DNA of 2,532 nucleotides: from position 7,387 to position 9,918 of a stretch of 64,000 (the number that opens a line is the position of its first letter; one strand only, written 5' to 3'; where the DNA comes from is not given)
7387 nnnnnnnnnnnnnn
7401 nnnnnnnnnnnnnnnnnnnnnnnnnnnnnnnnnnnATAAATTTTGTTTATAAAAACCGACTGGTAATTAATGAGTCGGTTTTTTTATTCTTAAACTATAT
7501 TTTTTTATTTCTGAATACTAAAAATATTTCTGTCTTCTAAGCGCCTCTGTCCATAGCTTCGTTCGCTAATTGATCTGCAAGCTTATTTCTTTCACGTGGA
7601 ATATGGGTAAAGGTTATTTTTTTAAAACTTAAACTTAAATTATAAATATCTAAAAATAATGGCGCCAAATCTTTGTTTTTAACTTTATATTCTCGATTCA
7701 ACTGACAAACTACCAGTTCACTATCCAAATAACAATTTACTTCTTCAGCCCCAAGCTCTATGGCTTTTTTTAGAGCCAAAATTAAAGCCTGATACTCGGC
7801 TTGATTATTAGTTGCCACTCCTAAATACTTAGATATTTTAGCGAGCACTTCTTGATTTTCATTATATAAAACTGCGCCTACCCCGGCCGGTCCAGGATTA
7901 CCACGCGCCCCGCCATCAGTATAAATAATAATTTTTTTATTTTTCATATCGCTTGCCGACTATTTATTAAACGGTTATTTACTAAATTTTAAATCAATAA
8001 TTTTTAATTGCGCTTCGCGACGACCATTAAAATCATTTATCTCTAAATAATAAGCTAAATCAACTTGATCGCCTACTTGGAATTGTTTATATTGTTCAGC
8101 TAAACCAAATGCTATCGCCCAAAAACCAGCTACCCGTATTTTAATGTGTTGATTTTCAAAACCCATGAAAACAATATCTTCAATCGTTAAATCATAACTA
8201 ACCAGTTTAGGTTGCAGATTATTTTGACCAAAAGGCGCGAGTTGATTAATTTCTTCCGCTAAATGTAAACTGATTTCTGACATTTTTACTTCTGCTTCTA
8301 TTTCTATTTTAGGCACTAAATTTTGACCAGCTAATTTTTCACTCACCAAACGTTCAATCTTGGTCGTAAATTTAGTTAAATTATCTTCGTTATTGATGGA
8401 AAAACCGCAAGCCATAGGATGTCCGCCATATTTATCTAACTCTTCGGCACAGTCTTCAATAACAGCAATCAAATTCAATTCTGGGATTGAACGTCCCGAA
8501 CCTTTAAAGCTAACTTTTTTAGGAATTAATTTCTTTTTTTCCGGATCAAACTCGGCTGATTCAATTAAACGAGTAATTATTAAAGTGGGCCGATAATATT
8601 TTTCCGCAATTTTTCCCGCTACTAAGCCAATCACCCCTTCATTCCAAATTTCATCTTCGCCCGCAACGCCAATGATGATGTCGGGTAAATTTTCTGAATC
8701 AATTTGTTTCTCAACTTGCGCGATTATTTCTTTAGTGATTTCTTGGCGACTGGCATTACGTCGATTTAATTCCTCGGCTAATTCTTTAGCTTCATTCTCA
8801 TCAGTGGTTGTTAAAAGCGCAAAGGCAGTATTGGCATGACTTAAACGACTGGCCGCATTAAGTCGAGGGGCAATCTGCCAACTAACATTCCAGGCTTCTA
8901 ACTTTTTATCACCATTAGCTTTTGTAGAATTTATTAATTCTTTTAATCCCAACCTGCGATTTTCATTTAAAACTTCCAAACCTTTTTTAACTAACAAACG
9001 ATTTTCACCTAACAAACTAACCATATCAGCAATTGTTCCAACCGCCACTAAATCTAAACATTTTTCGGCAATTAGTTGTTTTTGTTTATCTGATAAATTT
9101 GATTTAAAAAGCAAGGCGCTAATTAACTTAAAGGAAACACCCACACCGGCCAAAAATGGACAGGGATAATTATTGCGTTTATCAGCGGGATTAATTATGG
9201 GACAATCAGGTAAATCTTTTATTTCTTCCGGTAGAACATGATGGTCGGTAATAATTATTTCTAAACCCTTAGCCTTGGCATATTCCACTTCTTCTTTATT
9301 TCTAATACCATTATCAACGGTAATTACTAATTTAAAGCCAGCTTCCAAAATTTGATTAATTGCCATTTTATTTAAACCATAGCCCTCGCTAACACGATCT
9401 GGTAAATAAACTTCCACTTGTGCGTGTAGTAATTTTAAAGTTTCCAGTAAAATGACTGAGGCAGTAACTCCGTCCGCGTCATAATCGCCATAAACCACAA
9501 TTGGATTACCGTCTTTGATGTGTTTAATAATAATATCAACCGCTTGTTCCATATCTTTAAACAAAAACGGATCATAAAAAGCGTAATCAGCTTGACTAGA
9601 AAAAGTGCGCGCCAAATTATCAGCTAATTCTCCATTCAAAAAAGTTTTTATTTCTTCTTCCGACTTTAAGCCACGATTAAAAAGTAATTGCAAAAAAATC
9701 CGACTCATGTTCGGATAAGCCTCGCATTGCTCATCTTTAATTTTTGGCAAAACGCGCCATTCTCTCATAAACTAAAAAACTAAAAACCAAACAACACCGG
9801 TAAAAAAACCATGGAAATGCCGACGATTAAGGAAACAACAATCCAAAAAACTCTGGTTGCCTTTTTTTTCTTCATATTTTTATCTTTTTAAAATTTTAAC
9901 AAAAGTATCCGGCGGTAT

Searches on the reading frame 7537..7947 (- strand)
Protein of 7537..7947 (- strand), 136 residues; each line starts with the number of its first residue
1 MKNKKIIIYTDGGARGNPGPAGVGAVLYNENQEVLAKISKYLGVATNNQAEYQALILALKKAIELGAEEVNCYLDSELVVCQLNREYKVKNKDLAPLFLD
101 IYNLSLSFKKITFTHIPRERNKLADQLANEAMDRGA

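Call 34: search_protein_families(library=pfam, proteins=[window:7537-7947:-], max_evalue=0.001)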
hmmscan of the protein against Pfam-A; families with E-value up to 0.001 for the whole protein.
window:7537-7947:- (136 aa): 2 families
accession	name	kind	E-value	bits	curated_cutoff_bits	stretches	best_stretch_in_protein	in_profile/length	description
PF13456.12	RVT_3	-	9.9e-28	97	21.6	1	10-131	2-123/123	Reverse transcriptase-like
PF00075.30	RNase_H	-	8.5e-17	62.1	25.8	1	4-132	2-140/141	RNase H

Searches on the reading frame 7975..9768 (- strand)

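Call 34: search_protein_families(library=pfam, proteins=[window:7975-9768:-], max_evalue=0.001)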
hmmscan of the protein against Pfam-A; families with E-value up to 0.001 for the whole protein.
window:7975-9768:- (597 aa): 3 families
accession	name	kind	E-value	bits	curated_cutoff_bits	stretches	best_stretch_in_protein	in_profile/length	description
PF01368.27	DHH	-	2.7e-26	92.7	28.1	1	90-245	2-125/125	DHH family, N-terminal domain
PF17768.7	RecJ_OB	-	4e-26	91.6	27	1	490-592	1-107/107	RecJ OB domain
PF02272.25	DHHA1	-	3.8e-11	43.8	25.9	1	372-476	10-101/102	DHHA1 domain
